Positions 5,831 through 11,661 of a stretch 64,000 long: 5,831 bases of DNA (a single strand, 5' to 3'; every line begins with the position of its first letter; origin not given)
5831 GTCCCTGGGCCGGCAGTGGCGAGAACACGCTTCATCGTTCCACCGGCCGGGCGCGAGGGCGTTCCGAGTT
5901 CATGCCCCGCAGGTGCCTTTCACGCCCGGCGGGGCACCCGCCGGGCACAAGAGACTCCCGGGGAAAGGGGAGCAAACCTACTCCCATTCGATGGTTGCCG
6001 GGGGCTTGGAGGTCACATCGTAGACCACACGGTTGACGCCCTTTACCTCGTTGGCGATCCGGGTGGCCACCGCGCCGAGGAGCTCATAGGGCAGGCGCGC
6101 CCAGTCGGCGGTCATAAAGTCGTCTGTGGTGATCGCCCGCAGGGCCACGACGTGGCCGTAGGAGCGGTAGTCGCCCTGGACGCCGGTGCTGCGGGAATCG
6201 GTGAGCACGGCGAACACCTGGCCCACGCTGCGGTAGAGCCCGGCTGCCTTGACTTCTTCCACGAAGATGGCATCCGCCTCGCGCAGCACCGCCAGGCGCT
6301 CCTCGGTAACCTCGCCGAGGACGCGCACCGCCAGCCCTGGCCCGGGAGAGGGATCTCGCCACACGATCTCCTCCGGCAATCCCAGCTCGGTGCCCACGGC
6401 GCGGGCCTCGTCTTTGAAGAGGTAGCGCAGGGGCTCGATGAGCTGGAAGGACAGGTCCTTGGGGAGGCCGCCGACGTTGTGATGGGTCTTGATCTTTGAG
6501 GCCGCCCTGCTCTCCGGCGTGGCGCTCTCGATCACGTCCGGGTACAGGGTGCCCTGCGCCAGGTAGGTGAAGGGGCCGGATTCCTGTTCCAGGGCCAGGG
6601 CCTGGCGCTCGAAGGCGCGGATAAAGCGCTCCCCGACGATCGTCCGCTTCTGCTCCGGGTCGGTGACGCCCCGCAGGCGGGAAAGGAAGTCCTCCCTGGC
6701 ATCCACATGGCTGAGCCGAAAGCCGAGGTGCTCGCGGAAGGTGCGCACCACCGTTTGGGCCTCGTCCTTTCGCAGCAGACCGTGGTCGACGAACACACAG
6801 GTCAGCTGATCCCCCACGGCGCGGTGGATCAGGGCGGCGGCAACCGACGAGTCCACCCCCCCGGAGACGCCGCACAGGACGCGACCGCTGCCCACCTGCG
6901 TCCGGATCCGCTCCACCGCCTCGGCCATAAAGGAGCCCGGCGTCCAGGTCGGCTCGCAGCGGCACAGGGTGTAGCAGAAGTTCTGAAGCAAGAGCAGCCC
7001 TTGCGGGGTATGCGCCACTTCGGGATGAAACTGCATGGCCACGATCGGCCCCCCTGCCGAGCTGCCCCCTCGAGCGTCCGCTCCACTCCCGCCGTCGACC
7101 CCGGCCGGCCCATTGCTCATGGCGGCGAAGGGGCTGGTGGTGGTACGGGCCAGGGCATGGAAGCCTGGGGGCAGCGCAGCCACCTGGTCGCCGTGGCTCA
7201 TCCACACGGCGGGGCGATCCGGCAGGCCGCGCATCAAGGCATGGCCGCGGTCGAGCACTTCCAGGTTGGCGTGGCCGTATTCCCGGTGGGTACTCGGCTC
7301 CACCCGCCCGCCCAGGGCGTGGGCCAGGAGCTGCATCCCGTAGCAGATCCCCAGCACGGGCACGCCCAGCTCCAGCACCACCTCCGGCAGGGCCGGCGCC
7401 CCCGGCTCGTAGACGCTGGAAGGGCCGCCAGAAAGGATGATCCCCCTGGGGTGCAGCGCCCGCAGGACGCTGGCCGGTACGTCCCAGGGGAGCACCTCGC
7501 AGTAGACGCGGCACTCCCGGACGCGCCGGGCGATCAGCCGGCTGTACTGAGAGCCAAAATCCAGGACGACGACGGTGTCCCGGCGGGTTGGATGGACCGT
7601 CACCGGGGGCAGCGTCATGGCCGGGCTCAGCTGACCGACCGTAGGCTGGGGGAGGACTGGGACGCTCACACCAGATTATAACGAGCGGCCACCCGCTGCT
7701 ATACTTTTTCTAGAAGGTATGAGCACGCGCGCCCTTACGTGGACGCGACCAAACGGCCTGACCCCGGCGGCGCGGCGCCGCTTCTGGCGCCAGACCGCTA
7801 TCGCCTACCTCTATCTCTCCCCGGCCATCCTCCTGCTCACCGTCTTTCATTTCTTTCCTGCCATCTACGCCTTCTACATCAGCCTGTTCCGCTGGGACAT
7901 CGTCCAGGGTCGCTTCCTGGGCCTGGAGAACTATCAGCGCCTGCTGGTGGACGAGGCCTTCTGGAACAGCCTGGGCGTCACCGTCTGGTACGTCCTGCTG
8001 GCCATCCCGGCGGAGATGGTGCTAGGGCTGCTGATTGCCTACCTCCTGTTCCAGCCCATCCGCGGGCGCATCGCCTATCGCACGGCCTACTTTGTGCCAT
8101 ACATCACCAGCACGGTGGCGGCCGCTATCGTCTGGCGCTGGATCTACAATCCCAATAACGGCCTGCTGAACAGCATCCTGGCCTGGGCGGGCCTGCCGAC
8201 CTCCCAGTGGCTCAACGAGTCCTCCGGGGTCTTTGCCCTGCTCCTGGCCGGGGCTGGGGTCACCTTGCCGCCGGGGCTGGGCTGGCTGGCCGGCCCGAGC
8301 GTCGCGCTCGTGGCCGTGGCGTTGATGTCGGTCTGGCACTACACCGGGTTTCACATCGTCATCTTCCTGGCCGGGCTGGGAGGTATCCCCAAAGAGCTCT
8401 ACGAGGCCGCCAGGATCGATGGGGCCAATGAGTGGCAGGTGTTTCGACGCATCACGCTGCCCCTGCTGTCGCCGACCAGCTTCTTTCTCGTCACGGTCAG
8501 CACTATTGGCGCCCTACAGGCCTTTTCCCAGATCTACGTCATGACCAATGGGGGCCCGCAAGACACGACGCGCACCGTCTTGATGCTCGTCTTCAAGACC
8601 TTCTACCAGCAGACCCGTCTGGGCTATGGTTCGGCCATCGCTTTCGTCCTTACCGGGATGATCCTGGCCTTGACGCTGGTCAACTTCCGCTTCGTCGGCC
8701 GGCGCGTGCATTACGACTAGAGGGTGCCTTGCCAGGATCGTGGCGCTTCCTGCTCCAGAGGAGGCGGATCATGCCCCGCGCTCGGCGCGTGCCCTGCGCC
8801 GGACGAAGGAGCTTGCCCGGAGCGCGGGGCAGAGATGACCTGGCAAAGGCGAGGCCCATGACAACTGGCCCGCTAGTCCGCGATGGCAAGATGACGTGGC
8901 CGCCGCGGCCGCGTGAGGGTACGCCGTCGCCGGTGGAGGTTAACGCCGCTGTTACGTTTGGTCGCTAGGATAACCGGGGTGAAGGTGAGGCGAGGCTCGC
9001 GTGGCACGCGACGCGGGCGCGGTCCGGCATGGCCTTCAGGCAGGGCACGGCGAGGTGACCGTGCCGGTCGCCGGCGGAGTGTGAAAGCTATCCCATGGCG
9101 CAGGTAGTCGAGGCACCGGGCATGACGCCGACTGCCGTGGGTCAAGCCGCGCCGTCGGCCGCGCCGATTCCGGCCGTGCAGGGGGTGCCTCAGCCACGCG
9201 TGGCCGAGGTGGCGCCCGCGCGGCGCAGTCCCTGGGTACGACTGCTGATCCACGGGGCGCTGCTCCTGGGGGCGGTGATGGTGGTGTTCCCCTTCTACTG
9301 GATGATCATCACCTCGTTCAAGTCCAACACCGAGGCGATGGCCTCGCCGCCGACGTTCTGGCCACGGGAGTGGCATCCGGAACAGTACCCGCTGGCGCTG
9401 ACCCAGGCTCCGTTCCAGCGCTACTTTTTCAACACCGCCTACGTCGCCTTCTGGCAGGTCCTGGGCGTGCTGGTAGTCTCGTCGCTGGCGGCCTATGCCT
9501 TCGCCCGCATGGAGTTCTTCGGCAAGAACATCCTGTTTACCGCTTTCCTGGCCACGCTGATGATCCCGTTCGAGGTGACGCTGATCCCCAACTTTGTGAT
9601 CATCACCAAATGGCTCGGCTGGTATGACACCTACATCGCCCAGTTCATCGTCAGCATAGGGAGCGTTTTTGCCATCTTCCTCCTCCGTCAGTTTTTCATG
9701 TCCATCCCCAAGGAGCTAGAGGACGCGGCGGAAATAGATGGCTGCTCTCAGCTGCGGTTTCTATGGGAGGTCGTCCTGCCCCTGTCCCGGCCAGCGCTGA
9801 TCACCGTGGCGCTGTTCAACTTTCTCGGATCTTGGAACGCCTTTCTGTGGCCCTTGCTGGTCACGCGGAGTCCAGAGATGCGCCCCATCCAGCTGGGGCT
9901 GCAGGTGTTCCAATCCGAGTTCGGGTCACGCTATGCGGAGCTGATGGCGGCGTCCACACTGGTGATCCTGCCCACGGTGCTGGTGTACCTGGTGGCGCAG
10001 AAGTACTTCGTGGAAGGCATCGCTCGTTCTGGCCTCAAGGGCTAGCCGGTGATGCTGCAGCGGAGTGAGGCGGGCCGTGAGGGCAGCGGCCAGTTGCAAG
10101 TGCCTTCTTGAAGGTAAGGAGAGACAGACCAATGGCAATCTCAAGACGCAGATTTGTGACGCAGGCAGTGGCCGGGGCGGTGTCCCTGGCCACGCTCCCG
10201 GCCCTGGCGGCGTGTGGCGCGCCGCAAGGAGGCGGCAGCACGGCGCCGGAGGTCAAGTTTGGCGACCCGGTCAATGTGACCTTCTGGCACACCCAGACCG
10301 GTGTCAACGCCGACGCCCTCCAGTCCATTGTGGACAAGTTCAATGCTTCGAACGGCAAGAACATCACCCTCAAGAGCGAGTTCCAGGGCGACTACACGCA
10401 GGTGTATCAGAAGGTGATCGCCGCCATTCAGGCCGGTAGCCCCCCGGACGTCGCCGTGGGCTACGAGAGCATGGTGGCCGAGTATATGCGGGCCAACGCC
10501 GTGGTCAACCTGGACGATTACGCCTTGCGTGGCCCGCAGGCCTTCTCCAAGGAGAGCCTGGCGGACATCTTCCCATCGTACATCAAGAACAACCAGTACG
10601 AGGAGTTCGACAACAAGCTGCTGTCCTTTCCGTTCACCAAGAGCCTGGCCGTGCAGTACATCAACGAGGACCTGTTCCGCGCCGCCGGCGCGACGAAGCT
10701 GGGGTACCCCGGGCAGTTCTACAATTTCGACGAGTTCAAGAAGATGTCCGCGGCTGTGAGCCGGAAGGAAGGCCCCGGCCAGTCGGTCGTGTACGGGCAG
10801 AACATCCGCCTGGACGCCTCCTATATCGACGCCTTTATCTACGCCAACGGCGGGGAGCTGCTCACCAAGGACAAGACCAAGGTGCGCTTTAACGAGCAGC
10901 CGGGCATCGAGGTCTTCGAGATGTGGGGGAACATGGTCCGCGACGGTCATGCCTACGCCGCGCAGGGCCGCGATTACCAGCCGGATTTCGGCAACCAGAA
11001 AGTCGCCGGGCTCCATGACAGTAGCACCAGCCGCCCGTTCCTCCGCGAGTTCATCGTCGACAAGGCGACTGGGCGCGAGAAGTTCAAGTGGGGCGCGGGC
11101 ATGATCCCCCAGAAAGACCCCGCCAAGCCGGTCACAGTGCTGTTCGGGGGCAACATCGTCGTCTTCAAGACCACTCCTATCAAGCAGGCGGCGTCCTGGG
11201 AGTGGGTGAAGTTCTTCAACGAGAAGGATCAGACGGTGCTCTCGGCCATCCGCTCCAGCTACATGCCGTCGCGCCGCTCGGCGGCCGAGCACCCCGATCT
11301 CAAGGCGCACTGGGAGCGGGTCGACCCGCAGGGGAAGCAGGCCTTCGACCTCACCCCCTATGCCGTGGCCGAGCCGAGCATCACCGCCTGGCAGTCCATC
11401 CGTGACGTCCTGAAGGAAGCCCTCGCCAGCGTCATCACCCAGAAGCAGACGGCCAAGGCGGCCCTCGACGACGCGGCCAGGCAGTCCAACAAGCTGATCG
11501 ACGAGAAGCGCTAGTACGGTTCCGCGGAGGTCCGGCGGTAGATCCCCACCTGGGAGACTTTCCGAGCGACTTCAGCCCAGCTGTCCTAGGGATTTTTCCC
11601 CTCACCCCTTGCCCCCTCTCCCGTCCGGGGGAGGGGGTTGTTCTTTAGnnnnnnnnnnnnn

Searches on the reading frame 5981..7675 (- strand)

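Call 45: search_protein_families(library=pfam, proteins=[window:5981-7675:-], max_evalue=0.0001)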
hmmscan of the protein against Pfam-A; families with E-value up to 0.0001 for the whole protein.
window:5981-7675:- (565 aa): 5 families
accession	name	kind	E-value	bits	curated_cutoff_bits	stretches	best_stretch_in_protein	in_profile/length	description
PF00958.27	GMP_synt_C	-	1.2e-41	141.1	27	1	473-564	1-92/92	GMP synthase C terminal domain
PF00117.34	GATase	-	7.4e-41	140.4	22.8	1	36-185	1-156/190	Glutamine amidotransferase class-I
PF02540.23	NAD_synthase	-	1.5e-08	34.5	21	1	260-328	15-83/242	NAD synthase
PF07722.19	Peptidase_C26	-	1.4e-06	28.7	20.5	1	96-134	97-135/219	Peptidase C26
PF03054.22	tRNA_Me_trans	-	9.7e-05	22.5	20.6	0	265-297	2-33/202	tRNA methyl transferase HUP domain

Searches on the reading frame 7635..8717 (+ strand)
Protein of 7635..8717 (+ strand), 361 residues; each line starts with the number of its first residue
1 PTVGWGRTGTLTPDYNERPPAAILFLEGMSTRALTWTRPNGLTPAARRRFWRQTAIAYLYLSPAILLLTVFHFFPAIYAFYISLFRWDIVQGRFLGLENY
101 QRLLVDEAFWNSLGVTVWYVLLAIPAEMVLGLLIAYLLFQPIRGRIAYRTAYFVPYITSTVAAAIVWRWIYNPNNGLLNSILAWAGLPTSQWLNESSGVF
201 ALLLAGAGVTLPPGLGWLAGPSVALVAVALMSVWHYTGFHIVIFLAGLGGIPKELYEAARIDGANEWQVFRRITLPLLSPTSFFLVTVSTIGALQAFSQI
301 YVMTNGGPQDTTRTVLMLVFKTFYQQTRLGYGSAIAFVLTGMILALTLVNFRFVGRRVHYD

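Call 45: search_protein_families(library=pfam, proteins=[window:7635-8717:+], max_evalue=0.0001)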
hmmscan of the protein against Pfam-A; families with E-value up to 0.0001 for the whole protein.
window:7635-8717:+ (361 aa): 1 family
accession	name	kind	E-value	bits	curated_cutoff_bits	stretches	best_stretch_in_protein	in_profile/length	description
PF00528.27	BPD_transp_1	-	8.2e-13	48.9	26.4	1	129-349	3-170/184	Binding-protein-dependent transport system inner membrane component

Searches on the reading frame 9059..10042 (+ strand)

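Call 45: search_protein_families(library=pfam, proteins=[window:9059-10042:+], max_evalue=0.0001)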
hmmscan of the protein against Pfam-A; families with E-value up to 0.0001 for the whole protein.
window:9059-10042:+ (328 aa): 1 family
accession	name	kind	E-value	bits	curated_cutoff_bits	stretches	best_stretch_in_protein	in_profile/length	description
PF00528.27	BPD_transp_1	-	6.6e-24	85.1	26.4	1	141-318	5-179/184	Binding-protein-dependent transport system inner membrane component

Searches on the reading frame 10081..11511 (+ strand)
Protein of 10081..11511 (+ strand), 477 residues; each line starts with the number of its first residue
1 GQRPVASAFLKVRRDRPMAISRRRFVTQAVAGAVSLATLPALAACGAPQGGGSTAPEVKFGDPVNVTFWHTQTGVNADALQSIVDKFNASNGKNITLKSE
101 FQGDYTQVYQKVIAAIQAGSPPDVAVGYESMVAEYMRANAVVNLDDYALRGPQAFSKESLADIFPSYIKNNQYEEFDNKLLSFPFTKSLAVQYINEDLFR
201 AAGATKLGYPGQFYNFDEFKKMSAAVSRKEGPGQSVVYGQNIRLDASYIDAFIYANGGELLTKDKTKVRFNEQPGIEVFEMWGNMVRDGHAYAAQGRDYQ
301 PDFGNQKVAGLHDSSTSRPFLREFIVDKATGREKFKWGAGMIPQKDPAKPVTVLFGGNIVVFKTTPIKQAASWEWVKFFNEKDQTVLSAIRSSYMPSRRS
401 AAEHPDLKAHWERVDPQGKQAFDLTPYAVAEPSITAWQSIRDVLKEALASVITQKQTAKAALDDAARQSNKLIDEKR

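Call 45: search_protein_families(library=pfam, proteins=[window:10081-11511:+], max_evalue=0.0001)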
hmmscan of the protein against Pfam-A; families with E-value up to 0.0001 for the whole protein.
window:10081-11511:+ (477 aa): 1 family
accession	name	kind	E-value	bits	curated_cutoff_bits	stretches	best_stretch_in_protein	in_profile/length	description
PF13416.11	SBP_bac_8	-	7.1e-30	105.2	27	1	83-412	2-276/279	Bacterial extracellular solute-binding protein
